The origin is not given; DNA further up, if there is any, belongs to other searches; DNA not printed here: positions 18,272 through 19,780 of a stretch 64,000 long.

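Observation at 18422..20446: Truncated IucA/IucC-like (NIS-synthetase-like) ligase plus alpha/beta hydrolase immediately downstream of tRNA-Phe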

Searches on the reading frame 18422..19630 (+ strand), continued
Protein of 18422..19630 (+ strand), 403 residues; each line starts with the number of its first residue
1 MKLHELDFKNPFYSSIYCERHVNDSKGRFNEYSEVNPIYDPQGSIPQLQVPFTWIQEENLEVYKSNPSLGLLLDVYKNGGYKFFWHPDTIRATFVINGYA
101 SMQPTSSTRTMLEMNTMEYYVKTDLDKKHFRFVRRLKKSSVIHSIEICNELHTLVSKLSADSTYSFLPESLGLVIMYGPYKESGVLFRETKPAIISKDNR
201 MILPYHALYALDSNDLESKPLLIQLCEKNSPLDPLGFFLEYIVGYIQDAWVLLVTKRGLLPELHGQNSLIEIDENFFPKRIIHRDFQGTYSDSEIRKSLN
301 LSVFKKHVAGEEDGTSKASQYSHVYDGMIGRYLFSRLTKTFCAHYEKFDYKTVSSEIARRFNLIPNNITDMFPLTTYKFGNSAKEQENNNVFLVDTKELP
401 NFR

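Call 55: search_protein_families(library=pfam, alignment_id=A4, max_evalue=0.0001)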
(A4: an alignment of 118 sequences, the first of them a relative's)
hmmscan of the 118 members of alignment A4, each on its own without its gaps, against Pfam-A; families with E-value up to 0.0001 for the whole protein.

A. member 1, L001:3025-4989:+ (655 aa): 1 family
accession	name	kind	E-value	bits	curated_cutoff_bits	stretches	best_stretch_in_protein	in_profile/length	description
PF04402.19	SIMPL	-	1.2e-16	62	25.2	1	454-652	2-205/205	Protein of unknown function (DUF541)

B. families by the number of members that match (of 118 scanned): 107 families (the first 25 are shown)
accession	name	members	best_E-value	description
PF00293.34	NUDIX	5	4.2e-22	NUDIX domain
PF13207.12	AAA_17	4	9.3e-10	AAA domain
PF02518.31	HATPase_c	3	2.3e-28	Histidine kinase-, DNA gyrase B-, and HSP90-like ATPase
PF00512.31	HisKA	3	8.3e-17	His Kinase A (phospho-acceptor) domain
PF13238.12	AAA_18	3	1e-07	AAA domain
PF12146.15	Hydrolase_4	3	1.1e-07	Serine aminopeptidase, S33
PF14815.12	NUDIX_4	3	1.2e-07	NUDIX domain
PF07485.16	DUF1529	2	1.2e-85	Domain of Unknown Function (DUF1259)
PF06421.17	LepA_C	2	2.2e-43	GTP-binding protein LepA C-terminus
PF19864.5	Radical_SAM_N2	2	6.6e-25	Radical SAM proteins, N-terminal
PF00679.30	EFG_C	2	4e-21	Elongation factor G C-terminus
PF00149.33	Metallophos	2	4.7e-19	Calcineurin-like phosphoesterase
PF13279.12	4HBT_2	2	1.1e-15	Thioesterase-like superfamily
PF12706.13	Lactamase_B_2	2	3.6e-15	Beta-lactamase superfamily domain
PF00078.32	RVT_1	2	5.9e-12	Reverse transcriptase (RNA-dependent DNA polymerase)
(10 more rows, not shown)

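Call 56: find_encoding_contigs(protein=P0257, flank=5000, max_places=2)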
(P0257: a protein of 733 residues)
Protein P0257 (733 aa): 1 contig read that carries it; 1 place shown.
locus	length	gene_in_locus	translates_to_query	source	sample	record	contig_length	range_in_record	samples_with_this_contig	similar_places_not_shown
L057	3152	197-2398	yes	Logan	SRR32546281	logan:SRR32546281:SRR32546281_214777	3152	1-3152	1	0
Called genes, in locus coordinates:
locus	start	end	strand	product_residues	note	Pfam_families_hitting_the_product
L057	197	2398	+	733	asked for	PF04183:IucA_IucC, PF02016:Peptidase_S66, PF17676:Peptidase_S66C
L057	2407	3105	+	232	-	-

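Call 57: find_encoding_contigs(protein=P0251, flank=5000, max_places=2)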
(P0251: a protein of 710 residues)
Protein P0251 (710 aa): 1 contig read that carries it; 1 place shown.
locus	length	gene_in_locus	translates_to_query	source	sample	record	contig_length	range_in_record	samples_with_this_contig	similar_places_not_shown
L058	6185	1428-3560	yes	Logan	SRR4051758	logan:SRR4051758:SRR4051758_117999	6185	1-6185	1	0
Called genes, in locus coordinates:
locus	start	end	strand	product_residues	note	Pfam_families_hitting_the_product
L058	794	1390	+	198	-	-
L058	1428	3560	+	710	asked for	PF00144:Beta-lactamase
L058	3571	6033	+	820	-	-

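Call 59: search_protein_families(library=pfam, proteins=[L057:2407-3102:+, L058:794-1387:+, L058:3571-6030:+, L003:4012-4626:-, L022:7182-8744:-, L049:4369-5730:+, L052:7370-8146:+, L046:2132-2554:+, L027:4200-4628:+, L027:4688-6415:+], max_evalue=0.01)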
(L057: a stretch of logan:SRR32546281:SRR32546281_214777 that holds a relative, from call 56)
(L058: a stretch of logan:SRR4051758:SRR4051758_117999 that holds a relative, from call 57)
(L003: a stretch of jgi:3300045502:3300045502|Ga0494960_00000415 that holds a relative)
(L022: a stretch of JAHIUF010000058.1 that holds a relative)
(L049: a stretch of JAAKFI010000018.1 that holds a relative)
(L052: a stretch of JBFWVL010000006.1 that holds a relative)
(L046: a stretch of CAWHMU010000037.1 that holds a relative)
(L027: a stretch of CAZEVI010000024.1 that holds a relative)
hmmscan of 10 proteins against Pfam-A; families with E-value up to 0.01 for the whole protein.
L057:2407-3102:+ (232 aa): 0 families

L058:794-1387:+ (198 aa): 6 families
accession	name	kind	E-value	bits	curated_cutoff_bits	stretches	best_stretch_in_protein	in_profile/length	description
PF13671.12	AAA_33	-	7.3e-05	23.5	27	1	4-122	2-121/143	AAA domain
PF06414.18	Zeta_toxin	-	7.3e-05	22.7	22.3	1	3-167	18-184/199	Zeta toxin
PF13238.12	AAA_18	-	0.00022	22.1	29.4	1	6-120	3-112/128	AAA domain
PF01712.25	dNK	-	0.0033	17.6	27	0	5-65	2-66/203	Deoxynucleoside kinase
PF02492.25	cobW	-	0.0041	17.2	20.7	1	4-36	3-37/180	CobW/HypB/UreG, nucleotide-binding domain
PF06720.17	Phi-29_GP16_7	-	0.0047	17.7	27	1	115-179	26-88/94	Bacteriophage phi-29 early protein GP16.7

L058:3571-6030:+ (820 aa): 0 families

L003:4012-4626:- (205 aa): 1 family
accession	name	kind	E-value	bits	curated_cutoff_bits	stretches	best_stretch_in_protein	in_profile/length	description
PF00293.34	NUDIX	-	1.9e-13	51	21.1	1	53-164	8-123/134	NUDIX domain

L022:7182-8744:- (521 aa): 1 family
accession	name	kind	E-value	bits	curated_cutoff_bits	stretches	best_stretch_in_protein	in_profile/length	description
PF13487.12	HD_5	-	3.5e-11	43.6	27.2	1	281-394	42-155/170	HD domain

L049:4369-5730:+ (454 aa): 1 family
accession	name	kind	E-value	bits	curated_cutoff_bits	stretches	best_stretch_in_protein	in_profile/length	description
PF02233.22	PNTB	-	4e-192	639.6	31.7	1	7-452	2-455/456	NAD(P) transhydrogenase beta subunit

L052:7370-8146:+ (259 aa): 1 family
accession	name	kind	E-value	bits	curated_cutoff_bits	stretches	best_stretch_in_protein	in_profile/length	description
PF14234.11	DUF4336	-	9.9e-07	28.7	28.5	1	56-120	21-92/321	Domain of unknown function (DUF4336)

L046:2132-2554:+ (141 aa): 0 families

L027:4200-4628:+ (143 aa): 0 families

L027:4688-6415:+ (576 aa): 7 families
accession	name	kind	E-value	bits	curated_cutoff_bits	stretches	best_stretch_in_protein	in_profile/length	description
PF08275.17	DNAG_N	-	1.3e-40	138.8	26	1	123-251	1-127/128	DNA primase catalytic core, N-terminal domain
PF01807.25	Zn_ribbon_DnaG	-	2.3e-35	120.8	24.9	1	3-94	5-96/98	CHC2 zinc finger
PF13155.12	Toprim_2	-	1.1e-23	83.8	22.1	1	262-347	1-88/88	Toprim-like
PF13662.12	Toprim_4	-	9.5e-18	64.7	25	1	260-335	2-84/85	Toprim domain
PF01751.28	Toprim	-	3.4e-12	46.8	23.1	1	262-326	3-81/96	Toprim domain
PF13362.12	Toprim_3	-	8.3e-06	26.6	27.2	1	262-348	3-90/95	Toprim domain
PF10410.14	DnaB_bind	-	2.4e-05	24.9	20.6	1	376-419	12-55/56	DnaB-helicase binding domain of primase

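Call 66: search_protein_families(library=pfam, proteins=[L056:4573-6513:+, L056:8598-10541:+, L055:4693-7137:+, L047:1228-2943:+], max_evalue=0.001)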
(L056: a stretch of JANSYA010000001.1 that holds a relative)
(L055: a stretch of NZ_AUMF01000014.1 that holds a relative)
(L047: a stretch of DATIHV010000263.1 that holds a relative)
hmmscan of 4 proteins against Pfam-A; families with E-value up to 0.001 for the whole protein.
L056:4573-6513:+ (647 aa): 2 families
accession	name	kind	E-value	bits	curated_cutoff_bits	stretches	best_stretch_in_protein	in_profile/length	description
PF04183.18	IucA_IucC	-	2.2e-56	191.6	25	1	184-424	1-238/239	IucA / IucC family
PF06276.17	FhuF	-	3.3e-31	109.4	25.2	1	458-618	2-159/161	Ferric iron reductase FhuF-like transporter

L056:8598-10541:+ (648 aa): 2 families
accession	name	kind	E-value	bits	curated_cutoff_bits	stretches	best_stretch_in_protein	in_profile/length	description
PF04183.18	IucA_IucC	-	4.8e-70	236.3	25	1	191-440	4-239/239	IucA / IucC family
PF06276.17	FhuF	-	4.1e-39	135.1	25.2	1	462-623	2-160/161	Ferric iron reductase FhuF-like transporter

L055:4693-7137:+ (815 aa): 3 families
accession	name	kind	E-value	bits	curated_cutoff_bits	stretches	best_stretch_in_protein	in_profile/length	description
PF04183.18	IucA_IucC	-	1.3e-51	176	25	1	161-395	1-234/239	IucA / IucC family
PF13523.12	Acetyltransf_8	-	2.6e-35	121.6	27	1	642-782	2-143/145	Acetyltransferase (GNAT) domain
PF06276.17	FhuF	-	1.1e-20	75.2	25.2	1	431-589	2-159/161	Ferric iron reductase FhuF-like transporter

L047:1228-2943:+ (572 aa): 1 family
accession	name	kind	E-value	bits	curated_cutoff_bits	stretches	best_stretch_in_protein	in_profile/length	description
PF06276.17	FhuF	-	1.4e-07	32.5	25.2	1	405-525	13-126/161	Ferric iron reductase FhuF-like transporter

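Call 70: search_protein_families(library=pfam, proteins=[L038:5962-7182:+, L038:7209-7610:-, L038:7678-8109:+, L038:8291-8983:-, L038:9950-11407:-, L030:3716-5890:-, L030:6007-7230:+, L030:7269-8519:+, L030:8174-10819:+, L030:2848-3762:+], max_evalue=0.001)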
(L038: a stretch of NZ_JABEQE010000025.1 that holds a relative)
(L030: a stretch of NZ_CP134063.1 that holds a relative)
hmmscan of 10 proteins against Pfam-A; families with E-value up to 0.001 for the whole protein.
L038:5962-7182:+ (407 aa): 2 families
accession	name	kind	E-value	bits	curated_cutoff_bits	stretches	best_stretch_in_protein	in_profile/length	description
PF04183.18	IucA_IucC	-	1.5e-07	31.7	25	1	38-216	29-237/239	IucA / IucC family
PF06276.17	FhuF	-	8.7e-06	26.7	25.2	1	261-373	20-126/161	Ferric iron reductase FhuF-like transporter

L038:7209-7610:- (134 aa): 3 families
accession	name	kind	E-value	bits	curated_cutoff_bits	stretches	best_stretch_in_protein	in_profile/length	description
PF13411.12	MerR_1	-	2.6e-19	69.5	21.6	1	5-71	2-67/69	MerR HTH family regulatory protein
PF09278.17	MerR-DNA-bind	-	8.9e-19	68.3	25.4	1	47-108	1-62/65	MerR, DNA binding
PF00376.29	MerR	-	3.7e-15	55.9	28.2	1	5-42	1-38/38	MerR family regulatory protein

L038:7678-8109:+ (144 aa): 1 family
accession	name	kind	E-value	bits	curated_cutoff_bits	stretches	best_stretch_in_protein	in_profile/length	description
PF02411.20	MerT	-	4.8e-08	33.5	32.9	1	33-131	12-109/116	MerT mercuric transport protein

L038:8291-8983:- (231 aa): 0 families

L038:9950-11407:- (486 aa): 1 family
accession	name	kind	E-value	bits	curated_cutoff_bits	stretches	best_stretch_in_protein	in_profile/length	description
PF04166.17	PdxA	-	6.5e-104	347.8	27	1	191-478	4-286/286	Pyridoxal phosphate biosynthetic protein PdxA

L030:3716-5890:- (725 aa): 0 families

L030:6007-7230:+ (408 aa): 2 families
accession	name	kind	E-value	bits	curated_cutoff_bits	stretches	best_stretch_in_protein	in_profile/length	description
PF06276.17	FhuF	-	7e-09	36.8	25.2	1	247-373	9-125/161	Ferric iron reductase FhuF-like transporter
PF04183.18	IucA_IucC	-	1.9e-08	34.6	25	1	37-216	30-237/239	IucA / IucC family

L030:7269-8519:+ (417 aa): 4 families
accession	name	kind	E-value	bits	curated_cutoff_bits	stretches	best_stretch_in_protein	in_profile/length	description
PF00534.26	Glycos_transf_1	-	4.4e-21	75.6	26.4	1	232-367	12-149/172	Glycosyl transferases group 1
PF13692.12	Glyco_trans_1_4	-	1.2e-17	65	27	1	237-369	3-135/142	Glycosyl transferases group 1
PF13439.12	Glyco_transf_4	-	4.3e-09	37.1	28.5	1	82-182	1-108/170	Glycosyltransferase Family 4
PF13579.12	Glyco_trans_4_4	-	1.1e-06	29.5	29.7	1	83-179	1-103/158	Glycosyl transferase 4-like domain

L030:8174-10819:+ (882 aa): 4 families
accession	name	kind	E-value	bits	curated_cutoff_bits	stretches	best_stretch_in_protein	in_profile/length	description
PF14742.11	GDE_N_bis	-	2.3e-58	197.6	22.1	1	184-376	1-192/194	N-terminal domain of (some) glycogen debranching enzymes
PF22422.2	MGH1-like_GH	-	1.7e-24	87.5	27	1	467-781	12-340/356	Mannosylglycerate hydrolase MGH1-like glycoside hydrolase domain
PF06202.20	GDE_C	-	7.8e-08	32.1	21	1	524-807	75-363/367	Amylo-alpha-1,6-glucosidase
PF17389.8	Bac_rhamnosid6H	-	6.8e-07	29.3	24.5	1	531-668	99-221/339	Bacterial alpha-L-rhamnosidase 6 hairpin glycosidase domain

L030:2848-3762:+ (305 aa): 0 families

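Call 71: search_protein_families(library=padloc, proteins=[window:18422-19630:+, L035:5088-6008:+, L035:5983-7143:+, L004:7236-8186:+, L037:5011-5514:+, L037:5514-6011:+, L006:7307-8077:+, L058:794-1387:+, L058:3571-6030:+], max_evalue=0.001)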
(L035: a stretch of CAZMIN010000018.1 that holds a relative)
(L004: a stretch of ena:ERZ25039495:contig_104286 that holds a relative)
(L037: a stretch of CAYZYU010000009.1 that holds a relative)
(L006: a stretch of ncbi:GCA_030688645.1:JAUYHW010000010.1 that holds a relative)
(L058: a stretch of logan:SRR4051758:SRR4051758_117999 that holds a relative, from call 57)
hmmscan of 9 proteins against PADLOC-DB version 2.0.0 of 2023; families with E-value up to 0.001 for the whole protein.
window:18422-19630:+ (403 aa): 0 families

L035:5088-6008:+ (307 aa): 47 families (the best 25 are shown)
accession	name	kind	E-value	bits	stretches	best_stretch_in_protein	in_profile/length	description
PDLC02952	RT_VI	-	2.2e-22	77.7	1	42-282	16-246/279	-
PDLC03740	RT_outgroup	-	4.3e-15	53.9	1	60-248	124-323/407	retron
PDLC02960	RT-Protease_XI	-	1.3e-14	52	1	53-227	27-194/506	single gene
PDLC02941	RT_II-A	-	1.7e-14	51.7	1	51-234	32-207/309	-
PDLC02959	RT-Protease_XI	-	2.8e-14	51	1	51-232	27-197/510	single gene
PDLC02949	RT_other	-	5.5e-14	50.2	1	62-247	190-385/481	-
PDLC02946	RT_III-A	-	8.1e-14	49.5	1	47-254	49-248/330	-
PDLC02942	RT_III-A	-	8.5e-14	49.4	1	49-239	59-241/341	-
PDLC02955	RT_X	-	1.3e-13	49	1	43-227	8-184/272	-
PDLC02943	RT_III-A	-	5.4e-13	46.5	1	46-223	36-205/322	-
PDLC02948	RT_IX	-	7.1e-13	46.3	1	49-253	60-256/317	-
PDLC02939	RT_II-A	-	4.7e-12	44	1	107-235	78-201/304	-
PDLC02945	RT_III-A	-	5e-12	43.5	1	45-272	53-298/362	-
PDLC02944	RT_III-A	-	7.1e-12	43.3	1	177-226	205-254/597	-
PDLC02956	RT_XIII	-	1.1e-11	42.4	1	101-234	188-329/469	-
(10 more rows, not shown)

L035:5983-7143:+ (387 aa): 0 families

L004:7236-8186:+ (317 aa): 0 families

L037:5011-5514:+ (168 aa): 1 family
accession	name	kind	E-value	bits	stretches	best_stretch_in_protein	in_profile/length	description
PDLC02911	VakA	-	1.2e-05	23.9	1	1-156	1-149/163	-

L037:5514-6011:+ (166 aa): 1 family
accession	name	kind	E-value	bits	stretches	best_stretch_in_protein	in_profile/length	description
PDLC04899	PDC-S07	-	3e-21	73.5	1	16-130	9-114/135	-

L006:7307-8077:+ (257 aa): 0 families

L058:794-1387:+ (198 aa): 0 families

L058:3571-6030:+ (820 aa): 0 families

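Call 72: search_protein_families(library=phrogs, proteins=[window:18422-19630:+, L004:7236-8186:+, L035:5088-6008:+], max_evalue=0.001)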
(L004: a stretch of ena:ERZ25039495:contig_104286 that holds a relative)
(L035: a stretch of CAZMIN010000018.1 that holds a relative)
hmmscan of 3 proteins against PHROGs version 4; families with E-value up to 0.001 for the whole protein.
window:18422-19630:+ (403 aa): 0 families

L004:7236-8186:+ (317 aa): 0 families

L035:5088-6008:+ (307 aa): 1 family
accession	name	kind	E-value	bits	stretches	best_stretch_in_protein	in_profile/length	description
phrog_2825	-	DNA, RNA and nucleotide metabolism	5.2e-19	69.6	1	82-279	74-265/336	polymerase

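Call 75: search_protein_families(library=pfam, proteins=[L003:6715-7107:+, L016:8061-8816:+], max_evalue=0.001)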
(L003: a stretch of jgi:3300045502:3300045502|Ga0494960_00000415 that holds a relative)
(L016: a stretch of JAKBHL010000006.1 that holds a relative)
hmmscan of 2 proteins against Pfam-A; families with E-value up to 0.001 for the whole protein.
L003:6715-7107:+ (131 aa): 2 families
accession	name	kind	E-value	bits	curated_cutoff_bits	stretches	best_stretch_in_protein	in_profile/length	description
PF13279.12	4HBT_2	-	1.1e-15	58.6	25.5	1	15-128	6-121/122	Thioesterase-like superfamily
PF03061.28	4HBT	-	3.7e-08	34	20.6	1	18-101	1-76/79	Thioesterase superfamily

L016:8061-8816:+ (252 aa): 2 families
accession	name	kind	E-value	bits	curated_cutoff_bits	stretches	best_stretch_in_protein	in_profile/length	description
PF12146.15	Hydrolase_4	-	1.1e-07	31.9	27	0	169-224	178-233/239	Serine aminopeptidase, S33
PF00326.27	Peptidase_S9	-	4.2e-05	23.6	22.6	0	178-249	142-207/213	Prolyl oligopeptidase family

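Call 82: search_solved_structures(query=A5, max_evalue=10, show_alignments=1)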
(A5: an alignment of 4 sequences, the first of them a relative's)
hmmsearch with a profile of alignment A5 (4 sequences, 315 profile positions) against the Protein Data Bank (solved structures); distinct sequences matched with E-value up to 10: 0.
